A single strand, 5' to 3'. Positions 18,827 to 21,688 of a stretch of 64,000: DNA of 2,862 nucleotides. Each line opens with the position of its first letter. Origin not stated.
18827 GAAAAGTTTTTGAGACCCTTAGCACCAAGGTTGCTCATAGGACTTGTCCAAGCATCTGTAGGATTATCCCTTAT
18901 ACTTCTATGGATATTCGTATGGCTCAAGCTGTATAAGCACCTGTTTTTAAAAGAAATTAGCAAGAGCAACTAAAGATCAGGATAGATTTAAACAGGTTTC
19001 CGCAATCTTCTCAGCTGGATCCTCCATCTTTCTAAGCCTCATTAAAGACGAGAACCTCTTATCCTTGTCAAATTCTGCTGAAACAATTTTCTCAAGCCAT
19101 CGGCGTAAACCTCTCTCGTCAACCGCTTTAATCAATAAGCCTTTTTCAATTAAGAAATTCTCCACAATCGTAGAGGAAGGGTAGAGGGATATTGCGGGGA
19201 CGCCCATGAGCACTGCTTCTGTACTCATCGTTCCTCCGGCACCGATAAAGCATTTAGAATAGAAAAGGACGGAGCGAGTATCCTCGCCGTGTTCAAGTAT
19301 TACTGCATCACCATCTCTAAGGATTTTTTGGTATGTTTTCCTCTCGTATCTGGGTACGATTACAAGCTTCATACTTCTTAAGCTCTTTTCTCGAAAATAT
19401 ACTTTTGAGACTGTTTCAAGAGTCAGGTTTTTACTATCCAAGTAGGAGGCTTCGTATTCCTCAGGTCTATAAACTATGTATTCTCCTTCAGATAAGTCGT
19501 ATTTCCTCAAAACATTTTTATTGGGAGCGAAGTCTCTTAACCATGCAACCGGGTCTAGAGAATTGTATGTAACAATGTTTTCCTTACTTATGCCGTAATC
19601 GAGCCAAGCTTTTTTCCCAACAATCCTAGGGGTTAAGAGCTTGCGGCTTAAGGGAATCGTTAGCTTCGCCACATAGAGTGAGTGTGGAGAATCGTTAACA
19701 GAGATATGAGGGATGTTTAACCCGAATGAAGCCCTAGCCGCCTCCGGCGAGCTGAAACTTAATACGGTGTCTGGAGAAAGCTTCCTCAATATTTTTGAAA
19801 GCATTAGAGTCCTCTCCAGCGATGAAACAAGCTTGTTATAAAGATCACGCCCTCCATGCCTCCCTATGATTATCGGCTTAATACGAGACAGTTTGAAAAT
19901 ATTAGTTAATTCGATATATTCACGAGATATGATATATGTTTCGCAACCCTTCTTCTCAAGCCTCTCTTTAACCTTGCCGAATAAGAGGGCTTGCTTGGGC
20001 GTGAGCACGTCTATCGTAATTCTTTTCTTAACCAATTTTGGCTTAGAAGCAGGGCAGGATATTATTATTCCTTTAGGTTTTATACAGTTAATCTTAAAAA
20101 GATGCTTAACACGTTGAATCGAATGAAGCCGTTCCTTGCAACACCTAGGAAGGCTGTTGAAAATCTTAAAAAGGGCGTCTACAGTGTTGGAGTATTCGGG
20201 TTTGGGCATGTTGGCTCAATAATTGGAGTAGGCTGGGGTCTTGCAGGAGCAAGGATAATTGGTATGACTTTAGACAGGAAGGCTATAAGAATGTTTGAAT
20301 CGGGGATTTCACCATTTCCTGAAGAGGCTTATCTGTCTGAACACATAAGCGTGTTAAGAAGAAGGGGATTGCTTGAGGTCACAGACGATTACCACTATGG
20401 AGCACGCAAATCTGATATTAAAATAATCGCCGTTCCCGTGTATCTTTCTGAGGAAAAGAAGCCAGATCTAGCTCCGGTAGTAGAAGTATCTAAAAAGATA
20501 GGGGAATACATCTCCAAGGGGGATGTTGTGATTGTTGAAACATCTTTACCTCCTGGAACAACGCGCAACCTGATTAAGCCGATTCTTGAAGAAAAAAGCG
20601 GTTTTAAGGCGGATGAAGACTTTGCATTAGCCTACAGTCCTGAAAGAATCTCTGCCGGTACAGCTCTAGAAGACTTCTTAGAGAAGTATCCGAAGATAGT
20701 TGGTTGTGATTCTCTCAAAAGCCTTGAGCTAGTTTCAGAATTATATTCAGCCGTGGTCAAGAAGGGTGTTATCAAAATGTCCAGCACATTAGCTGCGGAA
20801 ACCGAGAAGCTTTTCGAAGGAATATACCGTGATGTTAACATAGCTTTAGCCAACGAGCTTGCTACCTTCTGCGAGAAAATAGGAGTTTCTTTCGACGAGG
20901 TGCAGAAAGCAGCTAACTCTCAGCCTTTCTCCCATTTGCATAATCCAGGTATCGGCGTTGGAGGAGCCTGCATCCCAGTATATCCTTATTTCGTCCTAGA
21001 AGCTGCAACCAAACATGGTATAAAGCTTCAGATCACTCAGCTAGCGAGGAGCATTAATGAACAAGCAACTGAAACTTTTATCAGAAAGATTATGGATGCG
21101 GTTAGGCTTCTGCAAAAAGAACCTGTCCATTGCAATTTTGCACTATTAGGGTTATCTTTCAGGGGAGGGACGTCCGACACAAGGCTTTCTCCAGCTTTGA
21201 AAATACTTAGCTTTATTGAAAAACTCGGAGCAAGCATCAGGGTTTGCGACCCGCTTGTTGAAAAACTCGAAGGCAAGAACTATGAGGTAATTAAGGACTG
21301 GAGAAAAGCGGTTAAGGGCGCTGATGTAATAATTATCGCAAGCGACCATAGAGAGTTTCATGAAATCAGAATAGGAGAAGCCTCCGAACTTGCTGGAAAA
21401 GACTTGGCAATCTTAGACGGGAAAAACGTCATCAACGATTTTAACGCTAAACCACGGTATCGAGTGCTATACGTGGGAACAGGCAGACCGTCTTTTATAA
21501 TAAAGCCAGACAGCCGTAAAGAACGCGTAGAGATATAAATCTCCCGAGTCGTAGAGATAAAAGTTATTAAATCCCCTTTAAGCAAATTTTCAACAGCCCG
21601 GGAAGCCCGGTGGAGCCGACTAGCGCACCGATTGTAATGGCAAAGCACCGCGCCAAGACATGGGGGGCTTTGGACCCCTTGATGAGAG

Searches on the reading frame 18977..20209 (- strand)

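Call 15: search_protein_families(library=pfam, proteins=[window:18977-20209:-], max_evalue=0.001)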
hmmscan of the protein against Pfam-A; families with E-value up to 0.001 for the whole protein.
window:18977-20209:- (410 aa): 1 family
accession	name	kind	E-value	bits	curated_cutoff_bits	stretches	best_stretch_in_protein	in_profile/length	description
PF04007.18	DUF354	-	1.5e-45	156.3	22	1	64-404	3-342/349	Protein of unknown function (DUF354)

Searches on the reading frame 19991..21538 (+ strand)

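Call 15: search_protein_families(library=pfam, proteins=[window:19991-21538:+], max_evalue=0.001)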
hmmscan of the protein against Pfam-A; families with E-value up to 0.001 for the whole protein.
window:19991-21538:+ (515 aa): 3 families
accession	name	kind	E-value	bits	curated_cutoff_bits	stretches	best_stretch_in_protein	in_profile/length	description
PF03721.20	UDPG_MGDP_dh_N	-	1.9e-32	112.8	27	1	66-250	3-186/187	UDP-glucose/GDP-mannose dehydrogenase family, NAD binding domain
PF00984.24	UDPG_MGDP_dh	-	8.3e-25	87.2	25.4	1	268-357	2-93/94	UDP-glucose/GDP-mannose dehydrogenase family, central domain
PF03720.21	UDPG_MGDP_dh_C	-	1.5e-21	77.2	30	1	384-482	1-102/103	UDP-glucose/GDP-mannose dehydrogenase family, UDP binding domain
